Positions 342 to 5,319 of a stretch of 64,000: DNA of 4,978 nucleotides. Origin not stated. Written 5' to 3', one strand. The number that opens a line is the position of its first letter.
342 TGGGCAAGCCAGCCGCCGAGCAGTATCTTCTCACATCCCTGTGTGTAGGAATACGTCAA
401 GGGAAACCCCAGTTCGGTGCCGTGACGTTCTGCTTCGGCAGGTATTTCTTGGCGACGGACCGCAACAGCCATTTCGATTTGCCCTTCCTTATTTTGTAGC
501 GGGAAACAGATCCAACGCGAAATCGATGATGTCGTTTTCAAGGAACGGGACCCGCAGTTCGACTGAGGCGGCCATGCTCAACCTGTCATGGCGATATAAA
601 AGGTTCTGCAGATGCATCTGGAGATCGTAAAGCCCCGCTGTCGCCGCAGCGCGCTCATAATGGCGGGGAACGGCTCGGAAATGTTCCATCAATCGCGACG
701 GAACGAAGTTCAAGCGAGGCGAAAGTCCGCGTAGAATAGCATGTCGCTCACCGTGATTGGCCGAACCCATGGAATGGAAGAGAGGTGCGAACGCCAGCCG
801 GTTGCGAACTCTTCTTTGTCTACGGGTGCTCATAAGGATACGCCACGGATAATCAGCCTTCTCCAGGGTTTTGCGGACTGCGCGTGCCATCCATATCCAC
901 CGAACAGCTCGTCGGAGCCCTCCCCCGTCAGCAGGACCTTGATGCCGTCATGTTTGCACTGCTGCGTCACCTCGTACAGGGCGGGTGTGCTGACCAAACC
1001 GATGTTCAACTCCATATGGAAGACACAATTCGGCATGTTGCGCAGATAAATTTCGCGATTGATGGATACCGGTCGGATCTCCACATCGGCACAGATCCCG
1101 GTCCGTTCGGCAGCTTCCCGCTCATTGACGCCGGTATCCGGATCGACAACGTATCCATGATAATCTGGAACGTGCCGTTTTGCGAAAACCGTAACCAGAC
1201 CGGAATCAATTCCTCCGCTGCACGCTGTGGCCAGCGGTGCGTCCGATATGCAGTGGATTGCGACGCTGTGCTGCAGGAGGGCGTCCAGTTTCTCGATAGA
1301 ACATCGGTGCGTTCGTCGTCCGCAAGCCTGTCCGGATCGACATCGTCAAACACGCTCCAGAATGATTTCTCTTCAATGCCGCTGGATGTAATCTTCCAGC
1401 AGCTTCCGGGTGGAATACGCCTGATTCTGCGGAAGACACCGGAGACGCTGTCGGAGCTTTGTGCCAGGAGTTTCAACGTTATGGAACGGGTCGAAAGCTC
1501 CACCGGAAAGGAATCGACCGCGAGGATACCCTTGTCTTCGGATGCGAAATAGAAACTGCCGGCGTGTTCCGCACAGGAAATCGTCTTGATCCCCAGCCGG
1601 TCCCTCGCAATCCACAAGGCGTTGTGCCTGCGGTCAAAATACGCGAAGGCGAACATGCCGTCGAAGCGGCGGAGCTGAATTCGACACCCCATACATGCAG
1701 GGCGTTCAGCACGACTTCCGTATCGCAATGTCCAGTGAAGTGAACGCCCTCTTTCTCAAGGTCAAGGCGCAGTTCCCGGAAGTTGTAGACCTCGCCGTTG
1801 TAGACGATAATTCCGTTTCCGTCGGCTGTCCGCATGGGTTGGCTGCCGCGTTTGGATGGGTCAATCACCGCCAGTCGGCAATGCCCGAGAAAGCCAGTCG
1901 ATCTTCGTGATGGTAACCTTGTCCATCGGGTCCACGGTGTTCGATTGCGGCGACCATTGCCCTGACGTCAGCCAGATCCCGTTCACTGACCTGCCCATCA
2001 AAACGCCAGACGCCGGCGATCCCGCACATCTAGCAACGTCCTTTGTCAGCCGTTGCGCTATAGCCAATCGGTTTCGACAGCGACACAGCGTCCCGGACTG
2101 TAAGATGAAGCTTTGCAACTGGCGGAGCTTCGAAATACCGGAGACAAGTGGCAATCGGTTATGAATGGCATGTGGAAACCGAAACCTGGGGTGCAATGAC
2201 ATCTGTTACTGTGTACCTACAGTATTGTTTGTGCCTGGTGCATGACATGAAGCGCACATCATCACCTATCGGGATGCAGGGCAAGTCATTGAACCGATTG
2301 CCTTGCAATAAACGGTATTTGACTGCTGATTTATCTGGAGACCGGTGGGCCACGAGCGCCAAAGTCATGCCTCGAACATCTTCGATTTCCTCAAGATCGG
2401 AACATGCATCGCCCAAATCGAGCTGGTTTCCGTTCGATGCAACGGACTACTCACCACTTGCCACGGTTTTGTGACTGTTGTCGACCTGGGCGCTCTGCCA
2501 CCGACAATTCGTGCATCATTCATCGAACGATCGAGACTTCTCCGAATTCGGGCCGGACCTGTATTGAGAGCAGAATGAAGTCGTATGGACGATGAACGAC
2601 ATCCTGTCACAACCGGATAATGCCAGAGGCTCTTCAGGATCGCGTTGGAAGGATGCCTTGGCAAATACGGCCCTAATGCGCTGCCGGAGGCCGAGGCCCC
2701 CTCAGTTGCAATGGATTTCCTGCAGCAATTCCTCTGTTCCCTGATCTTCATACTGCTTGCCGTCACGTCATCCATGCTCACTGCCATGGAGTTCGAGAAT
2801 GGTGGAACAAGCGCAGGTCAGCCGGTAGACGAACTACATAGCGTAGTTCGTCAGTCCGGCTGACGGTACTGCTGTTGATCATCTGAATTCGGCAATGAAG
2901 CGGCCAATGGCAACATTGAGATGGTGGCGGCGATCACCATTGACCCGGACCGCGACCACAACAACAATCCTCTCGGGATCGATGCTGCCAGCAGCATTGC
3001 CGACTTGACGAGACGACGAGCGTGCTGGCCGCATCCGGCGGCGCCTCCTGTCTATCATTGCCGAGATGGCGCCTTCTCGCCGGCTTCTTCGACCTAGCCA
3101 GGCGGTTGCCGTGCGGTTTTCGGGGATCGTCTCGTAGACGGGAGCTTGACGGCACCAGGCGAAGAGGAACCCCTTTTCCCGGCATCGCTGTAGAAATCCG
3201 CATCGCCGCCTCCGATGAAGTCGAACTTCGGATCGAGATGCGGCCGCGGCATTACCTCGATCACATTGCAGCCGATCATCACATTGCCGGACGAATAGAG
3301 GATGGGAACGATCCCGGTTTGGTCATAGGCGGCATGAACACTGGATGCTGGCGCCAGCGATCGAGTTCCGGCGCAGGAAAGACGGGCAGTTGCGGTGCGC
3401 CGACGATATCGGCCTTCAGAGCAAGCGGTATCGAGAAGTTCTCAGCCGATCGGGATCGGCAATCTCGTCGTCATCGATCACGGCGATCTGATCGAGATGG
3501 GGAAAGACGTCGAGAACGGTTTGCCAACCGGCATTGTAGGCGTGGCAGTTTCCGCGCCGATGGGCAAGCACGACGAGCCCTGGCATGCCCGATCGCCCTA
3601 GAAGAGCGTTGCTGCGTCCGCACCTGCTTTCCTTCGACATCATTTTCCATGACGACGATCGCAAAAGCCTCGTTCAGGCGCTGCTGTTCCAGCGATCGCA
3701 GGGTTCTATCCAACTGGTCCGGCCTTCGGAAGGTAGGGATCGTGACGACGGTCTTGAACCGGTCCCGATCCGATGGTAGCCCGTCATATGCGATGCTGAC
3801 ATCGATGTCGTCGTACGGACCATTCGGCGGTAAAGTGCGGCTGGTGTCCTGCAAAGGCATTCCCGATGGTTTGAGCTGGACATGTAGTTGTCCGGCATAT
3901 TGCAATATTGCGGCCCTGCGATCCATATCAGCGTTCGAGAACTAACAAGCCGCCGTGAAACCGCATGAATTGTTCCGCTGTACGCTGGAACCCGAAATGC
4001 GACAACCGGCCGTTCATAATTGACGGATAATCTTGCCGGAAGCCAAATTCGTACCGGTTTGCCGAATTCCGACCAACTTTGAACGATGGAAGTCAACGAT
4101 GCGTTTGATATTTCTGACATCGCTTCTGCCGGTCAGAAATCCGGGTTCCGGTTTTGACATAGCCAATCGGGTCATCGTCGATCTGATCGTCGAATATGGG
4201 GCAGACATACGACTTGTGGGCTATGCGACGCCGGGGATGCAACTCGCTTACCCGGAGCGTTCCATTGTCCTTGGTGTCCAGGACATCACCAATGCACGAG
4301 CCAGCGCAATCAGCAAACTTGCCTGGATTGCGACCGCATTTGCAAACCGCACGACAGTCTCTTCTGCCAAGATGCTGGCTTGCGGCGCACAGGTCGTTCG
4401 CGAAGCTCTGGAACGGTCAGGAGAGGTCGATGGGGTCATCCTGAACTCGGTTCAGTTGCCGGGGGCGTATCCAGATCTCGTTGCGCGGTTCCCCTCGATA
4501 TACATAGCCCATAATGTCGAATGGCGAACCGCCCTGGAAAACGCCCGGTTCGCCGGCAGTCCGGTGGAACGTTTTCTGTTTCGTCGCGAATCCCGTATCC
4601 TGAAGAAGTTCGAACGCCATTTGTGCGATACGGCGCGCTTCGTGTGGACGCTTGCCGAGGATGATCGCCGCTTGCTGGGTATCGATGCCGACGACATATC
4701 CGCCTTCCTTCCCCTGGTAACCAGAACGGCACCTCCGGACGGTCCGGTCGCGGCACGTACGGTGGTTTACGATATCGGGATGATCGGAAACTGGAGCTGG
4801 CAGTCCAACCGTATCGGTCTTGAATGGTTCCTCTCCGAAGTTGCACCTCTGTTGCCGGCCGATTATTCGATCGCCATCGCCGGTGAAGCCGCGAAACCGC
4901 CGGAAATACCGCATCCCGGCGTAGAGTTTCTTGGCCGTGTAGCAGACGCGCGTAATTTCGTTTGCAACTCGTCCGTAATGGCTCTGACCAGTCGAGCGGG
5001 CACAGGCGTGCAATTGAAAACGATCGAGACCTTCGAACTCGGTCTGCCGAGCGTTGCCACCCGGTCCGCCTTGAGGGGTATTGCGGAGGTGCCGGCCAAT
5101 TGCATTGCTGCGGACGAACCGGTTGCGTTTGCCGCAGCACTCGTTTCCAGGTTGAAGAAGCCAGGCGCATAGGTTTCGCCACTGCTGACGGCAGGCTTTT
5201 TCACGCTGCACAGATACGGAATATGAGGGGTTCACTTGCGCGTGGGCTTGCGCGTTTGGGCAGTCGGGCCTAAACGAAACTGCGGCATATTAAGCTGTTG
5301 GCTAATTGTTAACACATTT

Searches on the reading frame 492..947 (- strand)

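Call 31: search_protein_families(library=pfam, proteins=[window:492-947:-], max_evalue=0.001)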
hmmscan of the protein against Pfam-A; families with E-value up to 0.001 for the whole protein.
window:492-947:- (152 aa): 1 family
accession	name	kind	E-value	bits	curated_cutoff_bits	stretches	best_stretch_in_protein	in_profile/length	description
PF00733.27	Asn_synthase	-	2.1e-10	41.2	21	1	16-149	149-255/354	Asparagine synthase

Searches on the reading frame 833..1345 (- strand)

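Call 31: search_protein_families(library=pfam, proteins=[window:833-1345:-], max_evalue=0.001)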
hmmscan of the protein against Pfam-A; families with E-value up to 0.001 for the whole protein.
window:833-1345:- (171 aa): 1 family
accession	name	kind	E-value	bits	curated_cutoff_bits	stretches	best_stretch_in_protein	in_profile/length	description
PF00733.27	Asn_synthase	-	1.4e-27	97.7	21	1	19-163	1-147/354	Asparagine synthase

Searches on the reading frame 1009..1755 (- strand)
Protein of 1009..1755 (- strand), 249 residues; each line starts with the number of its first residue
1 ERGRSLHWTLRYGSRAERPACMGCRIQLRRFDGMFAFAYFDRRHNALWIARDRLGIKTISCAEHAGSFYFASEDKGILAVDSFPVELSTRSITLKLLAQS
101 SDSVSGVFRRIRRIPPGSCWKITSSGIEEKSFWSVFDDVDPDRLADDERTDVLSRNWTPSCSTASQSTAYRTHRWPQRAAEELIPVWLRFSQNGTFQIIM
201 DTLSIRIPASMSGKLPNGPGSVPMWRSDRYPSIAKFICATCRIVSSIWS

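Call 26: search_protein_families(library=pfam, proteins=[window:1009-1755:-], max_evalue=0.001)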
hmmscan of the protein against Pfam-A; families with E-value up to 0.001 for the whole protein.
window:1009-1755:- (249 aa): 2 families
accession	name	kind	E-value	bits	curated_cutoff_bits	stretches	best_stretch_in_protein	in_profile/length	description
PF13537.11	GATase_7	-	3.8e-13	50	25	1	28-78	71-122/123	Glutamine amidotransferase domain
PF13522.11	GATase_6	-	7.4e-08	32.9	27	1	28-73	85-130/130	Glutamine amidotransferase domain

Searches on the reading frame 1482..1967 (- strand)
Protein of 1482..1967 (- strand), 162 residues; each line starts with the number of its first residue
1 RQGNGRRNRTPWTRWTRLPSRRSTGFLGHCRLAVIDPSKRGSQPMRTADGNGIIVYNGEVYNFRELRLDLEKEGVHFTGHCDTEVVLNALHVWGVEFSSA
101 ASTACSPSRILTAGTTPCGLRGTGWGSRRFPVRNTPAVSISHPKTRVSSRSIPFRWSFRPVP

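Call 31: search_protein_families(library=pfam, proteins=[window:1482-1967:-], max_evalue=0.001)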
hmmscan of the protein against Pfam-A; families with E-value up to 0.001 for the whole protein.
window:1482-1967:- (162 aa): 2 families
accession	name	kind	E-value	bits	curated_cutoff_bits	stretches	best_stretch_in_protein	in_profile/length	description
PF13522.11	GATase_6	-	1.2e-21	77.5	27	1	22-99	9-86/130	Glutamine amidotransferase domain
PF13537.11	GATase_7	-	2.3e-18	66.8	25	1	29-98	1-71/123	Glutamine amidotransferase domain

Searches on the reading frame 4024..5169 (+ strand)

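Call 26: search_protein_families(library=pfam, proteins=[window:4024-5169:+], max_evalue=0.001)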
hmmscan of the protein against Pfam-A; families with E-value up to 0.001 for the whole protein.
window:4024-5169:+ (382 aa): 1 family
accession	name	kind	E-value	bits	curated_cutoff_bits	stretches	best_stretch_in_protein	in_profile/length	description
PF13692.12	Glyco_trans_1_4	-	5.8e-16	59.5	27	1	250-377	3-140/142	Glycosyl transferases group 1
